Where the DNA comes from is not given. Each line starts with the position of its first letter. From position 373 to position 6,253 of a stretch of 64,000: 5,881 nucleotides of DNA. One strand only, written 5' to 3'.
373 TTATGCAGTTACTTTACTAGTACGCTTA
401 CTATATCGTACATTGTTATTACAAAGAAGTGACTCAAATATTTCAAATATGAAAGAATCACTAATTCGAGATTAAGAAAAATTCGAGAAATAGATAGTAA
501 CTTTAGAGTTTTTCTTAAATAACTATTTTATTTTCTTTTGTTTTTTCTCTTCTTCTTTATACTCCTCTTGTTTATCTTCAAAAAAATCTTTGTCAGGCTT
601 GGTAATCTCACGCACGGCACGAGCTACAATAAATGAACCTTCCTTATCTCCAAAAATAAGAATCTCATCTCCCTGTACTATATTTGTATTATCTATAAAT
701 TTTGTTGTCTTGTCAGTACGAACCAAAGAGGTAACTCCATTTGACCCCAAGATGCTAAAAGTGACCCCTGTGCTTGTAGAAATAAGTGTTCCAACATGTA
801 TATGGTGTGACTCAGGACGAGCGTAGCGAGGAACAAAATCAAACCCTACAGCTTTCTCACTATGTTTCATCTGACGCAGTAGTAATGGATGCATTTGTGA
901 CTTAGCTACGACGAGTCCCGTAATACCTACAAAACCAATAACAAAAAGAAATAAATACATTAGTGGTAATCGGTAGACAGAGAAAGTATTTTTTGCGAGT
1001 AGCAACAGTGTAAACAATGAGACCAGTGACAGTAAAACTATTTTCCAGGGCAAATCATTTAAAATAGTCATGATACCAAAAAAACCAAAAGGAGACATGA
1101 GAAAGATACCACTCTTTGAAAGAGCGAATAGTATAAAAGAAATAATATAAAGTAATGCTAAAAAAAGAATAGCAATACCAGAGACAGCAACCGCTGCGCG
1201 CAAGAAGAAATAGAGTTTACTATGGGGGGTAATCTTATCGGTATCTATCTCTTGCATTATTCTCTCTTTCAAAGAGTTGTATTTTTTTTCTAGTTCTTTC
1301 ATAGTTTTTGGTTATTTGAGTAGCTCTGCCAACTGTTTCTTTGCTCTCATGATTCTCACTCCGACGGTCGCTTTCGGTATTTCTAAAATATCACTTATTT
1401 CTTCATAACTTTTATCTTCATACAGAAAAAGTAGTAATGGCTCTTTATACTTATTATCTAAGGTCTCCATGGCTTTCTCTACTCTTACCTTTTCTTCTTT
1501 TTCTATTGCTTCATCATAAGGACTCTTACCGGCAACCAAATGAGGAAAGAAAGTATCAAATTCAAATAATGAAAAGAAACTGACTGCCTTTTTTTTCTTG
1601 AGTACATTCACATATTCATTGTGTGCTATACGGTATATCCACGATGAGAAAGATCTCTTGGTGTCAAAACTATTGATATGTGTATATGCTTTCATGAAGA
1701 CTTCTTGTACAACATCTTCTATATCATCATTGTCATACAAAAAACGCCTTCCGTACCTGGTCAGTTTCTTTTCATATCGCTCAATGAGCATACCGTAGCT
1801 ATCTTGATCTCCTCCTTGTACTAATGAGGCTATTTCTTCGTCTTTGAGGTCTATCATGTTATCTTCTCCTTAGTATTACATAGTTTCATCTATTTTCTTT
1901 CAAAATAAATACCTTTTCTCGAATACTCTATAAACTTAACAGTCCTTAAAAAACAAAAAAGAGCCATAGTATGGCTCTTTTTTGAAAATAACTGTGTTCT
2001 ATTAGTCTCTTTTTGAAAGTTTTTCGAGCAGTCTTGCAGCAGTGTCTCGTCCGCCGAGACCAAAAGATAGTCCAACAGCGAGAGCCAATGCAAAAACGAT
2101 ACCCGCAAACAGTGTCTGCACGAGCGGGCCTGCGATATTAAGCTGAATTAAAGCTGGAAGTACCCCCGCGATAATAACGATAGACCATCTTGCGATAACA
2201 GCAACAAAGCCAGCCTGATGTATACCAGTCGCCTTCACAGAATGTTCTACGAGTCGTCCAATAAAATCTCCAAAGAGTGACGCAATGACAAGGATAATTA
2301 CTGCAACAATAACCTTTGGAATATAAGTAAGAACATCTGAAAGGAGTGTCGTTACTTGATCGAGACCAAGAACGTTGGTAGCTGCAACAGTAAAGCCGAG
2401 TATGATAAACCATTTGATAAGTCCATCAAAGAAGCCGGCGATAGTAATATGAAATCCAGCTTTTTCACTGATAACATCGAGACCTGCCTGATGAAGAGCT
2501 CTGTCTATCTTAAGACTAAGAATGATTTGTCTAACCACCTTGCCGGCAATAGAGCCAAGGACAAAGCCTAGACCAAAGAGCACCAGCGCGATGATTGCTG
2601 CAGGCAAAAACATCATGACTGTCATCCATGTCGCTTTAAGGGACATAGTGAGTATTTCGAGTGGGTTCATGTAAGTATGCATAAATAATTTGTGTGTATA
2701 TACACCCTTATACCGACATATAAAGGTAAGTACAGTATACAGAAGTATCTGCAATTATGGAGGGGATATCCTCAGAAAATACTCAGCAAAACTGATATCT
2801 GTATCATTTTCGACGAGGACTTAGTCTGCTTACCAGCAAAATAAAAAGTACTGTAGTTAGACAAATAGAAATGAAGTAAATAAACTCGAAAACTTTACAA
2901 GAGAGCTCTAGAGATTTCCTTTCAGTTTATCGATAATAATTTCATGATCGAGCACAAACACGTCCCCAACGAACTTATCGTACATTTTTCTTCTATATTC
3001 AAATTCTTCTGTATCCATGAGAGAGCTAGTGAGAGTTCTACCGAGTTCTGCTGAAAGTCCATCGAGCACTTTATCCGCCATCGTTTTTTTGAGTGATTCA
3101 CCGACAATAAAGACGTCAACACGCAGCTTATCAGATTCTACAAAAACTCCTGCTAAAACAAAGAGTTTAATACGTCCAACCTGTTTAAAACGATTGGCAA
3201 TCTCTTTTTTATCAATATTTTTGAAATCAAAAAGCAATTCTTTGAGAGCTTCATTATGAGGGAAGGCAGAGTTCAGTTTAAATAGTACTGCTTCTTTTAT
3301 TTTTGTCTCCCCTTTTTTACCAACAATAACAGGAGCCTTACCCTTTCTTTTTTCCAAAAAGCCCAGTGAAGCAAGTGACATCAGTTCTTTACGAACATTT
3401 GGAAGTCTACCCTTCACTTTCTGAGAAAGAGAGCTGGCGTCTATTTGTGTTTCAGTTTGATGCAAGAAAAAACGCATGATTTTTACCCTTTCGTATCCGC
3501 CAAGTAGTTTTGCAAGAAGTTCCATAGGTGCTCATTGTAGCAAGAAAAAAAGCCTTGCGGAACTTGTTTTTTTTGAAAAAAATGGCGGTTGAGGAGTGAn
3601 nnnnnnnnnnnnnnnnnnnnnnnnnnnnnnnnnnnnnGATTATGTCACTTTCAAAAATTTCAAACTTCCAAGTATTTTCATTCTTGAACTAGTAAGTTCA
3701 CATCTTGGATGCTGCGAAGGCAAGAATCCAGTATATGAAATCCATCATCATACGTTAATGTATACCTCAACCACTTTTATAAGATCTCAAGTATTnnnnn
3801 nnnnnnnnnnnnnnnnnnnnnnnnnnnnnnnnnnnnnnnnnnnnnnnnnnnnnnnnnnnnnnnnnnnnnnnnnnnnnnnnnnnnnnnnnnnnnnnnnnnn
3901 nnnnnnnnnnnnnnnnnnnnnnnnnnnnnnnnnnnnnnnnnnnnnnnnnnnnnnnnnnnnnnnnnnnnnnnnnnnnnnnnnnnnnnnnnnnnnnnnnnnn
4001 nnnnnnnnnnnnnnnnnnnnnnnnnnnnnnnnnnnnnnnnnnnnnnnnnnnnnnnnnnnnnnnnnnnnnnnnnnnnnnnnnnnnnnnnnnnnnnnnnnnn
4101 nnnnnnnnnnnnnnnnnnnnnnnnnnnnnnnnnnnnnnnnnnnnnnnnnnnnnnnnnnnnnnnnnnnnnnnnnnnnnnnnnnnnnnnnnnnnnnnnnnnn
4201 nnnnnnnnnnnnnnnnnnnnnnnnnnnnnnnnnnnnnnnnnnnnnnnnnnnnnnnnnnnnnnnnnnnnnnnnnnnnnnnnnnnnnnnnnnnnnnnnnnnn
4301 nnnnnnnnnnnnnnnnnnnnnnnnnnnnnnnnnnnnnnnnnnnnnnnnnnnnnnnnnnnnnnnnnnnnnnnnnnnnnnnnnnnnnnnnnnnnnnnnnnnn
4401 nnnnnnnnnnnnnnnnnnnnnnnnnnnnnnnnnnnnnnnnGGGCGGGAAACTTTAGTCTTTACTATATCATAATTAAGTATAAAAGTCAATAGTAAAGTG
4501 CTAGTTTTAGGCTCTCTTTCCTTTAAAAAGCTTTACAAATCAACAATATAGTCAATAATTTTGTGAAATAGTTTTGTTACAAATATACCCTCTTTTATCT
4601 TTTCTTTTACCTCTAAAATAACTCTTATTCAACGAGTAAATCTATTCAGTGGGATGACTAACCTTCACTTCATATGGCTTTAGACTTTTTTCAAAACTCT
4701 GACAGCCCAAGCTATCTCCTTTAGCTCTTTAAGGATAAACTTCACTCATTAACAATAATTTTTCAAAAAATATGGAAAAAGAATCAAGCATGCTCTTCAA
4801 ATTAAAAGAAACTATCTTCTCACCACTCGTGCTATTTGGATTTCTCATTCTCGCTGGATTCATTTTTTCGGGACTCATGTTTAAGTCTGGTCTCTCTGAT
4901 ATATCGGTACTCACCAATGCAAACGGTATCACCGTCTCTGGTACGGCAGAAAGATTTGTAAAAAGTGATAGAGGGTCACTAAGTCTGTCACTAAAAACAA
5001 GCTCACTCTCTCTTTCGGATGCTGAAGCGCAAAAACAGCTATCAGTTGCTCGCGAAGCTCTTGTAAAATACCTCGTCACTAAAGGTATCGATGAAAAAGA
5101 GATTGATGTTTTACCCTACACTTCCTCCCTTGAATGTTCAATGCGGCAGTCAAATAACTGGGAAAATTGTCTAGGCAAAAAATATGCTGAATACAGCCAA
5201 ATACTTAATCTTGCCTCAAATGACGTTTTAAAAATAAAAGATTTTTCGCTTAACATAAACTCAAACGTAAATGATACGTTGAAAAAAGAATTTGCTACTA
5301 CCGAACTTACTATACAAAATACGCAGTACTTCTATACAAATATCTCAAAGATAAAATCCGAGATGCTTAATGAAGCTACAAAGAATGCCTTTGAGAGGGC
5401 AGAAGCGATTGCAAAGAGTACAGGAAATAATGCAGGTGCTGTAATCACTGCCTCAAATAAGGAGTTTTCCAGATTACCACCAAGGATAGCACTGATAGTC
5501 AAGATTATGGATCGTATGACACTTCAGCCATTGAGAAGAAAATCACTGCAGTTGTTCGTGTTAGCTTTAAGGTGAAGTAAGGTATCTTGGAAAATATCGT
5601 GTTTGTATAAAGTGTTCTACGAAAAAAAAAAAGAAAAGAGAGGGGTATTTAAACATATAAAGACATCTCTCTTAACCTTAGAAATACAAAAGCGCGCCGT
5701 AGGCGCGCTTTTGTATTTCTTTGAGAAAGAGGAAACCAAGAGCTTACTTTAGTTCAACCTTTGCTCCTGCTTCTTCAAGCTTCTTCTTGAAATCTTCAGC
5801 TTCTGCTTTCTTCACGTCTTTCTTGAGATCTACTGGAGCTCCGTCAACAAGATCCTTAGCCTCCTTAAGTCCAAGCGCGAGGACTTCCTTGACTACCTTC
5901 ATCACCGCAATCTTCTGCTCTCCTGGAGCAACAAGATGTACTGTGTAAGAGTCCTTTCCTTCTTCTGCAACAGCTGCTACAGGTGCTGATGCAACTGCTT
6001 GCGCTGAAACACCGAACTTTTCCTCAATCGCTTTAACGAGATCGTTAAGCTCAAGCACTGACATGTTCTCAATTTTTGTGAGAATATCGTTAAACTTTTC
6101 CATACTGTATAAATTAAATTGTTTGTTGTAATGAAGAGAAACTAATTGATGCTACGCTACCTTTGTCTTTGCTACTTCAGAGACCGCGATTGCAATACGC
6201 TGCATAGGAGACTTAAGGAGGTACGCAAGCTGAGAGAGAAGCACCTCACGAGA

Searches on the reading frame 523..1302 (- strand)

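Call 24: search_protein_families(library=pfam, proteins=[window:523-1302:-], max_evalue=0.01)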
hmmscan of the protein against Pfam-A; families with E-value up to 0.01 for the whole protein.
window:523-1302:- (259 aa): 0 families

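Call 97: search_protein_families(library=pfam, proteins=[window:523-1302:-], max_evalue=10)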
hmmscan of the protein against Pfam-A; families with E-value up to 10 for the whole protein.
window:523-1302:- (259 aa): 1 family
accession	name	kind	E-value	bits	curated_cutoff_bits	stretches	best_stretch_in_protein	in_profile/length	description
PF20990.2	DUF2207_C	-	8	6.5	33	0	2-136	105-188/247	Predicted membrane protein (DUF2207) C-terminal domain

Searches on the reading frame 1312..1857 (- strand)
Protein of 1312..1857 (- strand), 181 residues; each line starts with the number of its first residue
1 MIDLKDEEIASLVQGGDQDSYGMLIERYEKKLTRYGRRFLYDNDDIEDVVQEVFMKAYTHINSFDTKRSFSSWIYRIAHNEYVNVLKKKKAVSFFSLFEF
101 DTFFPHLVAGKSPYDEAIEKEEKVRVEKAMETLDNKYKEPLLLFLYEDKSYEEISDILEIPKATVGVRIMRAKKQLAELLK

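Call 24: search_protein_families(library=pfam, proteins=[window:1312-1857:-], max_evalue=0.01)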
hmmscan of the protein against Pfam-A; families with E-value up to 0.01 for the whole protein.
window:1312-1857:- (181 aa): 4 families
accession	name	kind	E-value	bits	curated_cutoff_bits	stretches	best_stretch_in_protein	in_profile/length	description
PF04542.20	Sigma70_r2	-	1.2e-18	67.1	24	1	24-90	1-69/71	Sigma-70 region 2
PF08281.18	Sigma70_r4_2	-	7.5e-14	51.6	25.7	1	125-176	3-54/54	Sigma-70, region 4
PF04545.22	Sigma70_r4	-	0.00012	22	24.1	1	129-176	1-48/50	Sigma-70, region 4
PF25787.1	HTH_SB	-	0.0049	17.1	43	1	149-174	23-48/53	Sleeping Beauty transposase HTH domain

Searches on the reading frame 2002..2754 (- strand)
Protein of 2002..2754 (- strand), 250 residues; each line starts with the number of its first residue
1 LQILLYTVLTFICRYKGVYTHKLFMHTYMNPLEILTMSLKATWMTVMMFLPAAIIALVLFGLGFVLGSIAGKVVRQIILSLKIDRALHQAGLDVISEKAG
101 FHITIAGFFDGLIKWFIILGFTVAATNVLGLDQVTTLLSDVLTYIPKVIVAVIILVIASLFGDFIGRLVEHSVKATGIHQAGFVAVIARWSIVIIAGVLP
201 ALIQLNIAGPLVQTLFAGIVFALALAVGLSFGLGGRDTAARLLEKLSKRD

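Call 24: search_protein_families(library=pfam, proteins=[window:2002-2754:-], max_evalue=0.01)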
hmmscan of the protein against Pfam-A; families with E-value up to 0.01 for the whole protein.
window:2002-2754:- (250 aa): 1 family
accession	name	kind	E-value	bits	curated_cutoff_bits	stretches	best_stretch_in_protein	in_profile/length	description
PF05552.17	MS_channel_1st_1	-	8.3e-15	54.9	22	2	134-179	3-48/50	Mechanosensitive ion channel, conserved TM helix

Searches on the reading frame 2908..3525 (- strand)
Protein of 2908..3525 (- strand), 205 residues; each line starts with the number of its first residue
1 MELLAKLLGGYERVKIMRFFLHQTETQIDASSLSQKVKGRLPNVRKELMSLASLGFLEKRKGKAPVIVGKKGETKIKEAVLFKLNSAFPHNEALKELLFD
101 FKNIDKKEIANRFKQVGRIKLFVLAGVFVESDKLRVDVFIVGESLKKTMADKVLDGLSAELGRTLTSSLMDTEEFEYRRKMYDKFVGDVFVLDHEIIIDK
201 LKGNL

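Call 24: search_protein_families(library=pfam, proteins=[window:2908-3525:-], max_evalue=0.01)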
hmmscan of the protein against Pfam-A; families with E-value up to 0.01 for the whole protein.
window:2908-3525:- (205 aa): 0 families

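Call 97: search_protein_families(library=pfam, proteins=[window:2908-3525:-], max_evalue=10)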
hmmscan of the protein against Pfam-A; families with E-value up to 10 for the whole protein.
window:2908-3525:- (205 aa): 1 family
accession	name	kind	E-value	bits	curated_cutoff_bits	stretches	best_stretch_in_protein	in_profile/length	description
PF18127.6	NAMPT_N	-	0.06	14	25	1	143-205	29-94/98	Nicotinamide phosphoribosyltransferase, N-terminal domain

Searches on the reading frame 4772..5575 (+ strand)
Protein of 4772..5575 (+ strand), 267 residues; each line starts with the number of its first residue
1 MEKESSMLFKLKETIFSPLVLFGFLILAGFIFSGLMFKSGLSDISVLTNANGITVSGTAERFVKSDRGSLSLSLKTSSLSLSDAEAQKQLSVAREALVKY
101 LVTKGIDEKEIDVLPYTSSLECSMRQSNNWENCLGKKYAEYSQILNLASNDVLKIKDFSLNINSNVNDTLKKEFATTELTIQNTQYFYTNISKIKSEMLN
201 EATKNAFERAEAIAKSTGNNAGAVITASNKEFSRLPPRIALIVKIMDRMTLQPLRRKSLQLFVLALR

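Call 24: search_protein_families(library=pfam, proteins=[window:4772-5575:+], max_evalue=0.01)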
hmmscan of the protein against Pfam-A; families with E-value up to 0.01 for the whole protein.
window:4772-5575:+ (267 aa): 1 family
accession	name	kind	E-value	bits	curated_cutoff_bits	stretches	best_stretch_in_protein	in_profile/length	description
PF04402.19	SIMPL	-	1.9e-17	64.7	25.2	1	53-229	1-160/205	Protein of unknown function (DUF541)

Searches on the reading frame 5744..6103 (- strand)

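Call 24: search_protein_families(library=pfam, proteins=[window:5744-6103:-], max_evalue=0.01)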
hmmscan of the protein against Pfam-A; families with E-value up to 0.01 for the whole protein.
window:5744-6103:- (119 aa): 2 families
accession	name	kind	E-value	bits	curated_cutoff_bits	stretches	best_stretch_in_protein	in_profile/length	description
PF00542.24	Ribosomal_L12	-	6e-24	84.6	25.9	1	54-119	2-67/67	Ribosomal protein L7/L12 C-terminal domain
PF16320.10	Ribosomal_L12_N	-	2.4e-15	56.4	25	1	5-46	3-45/48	Ribosomal protein L7/L12 dimerisation domain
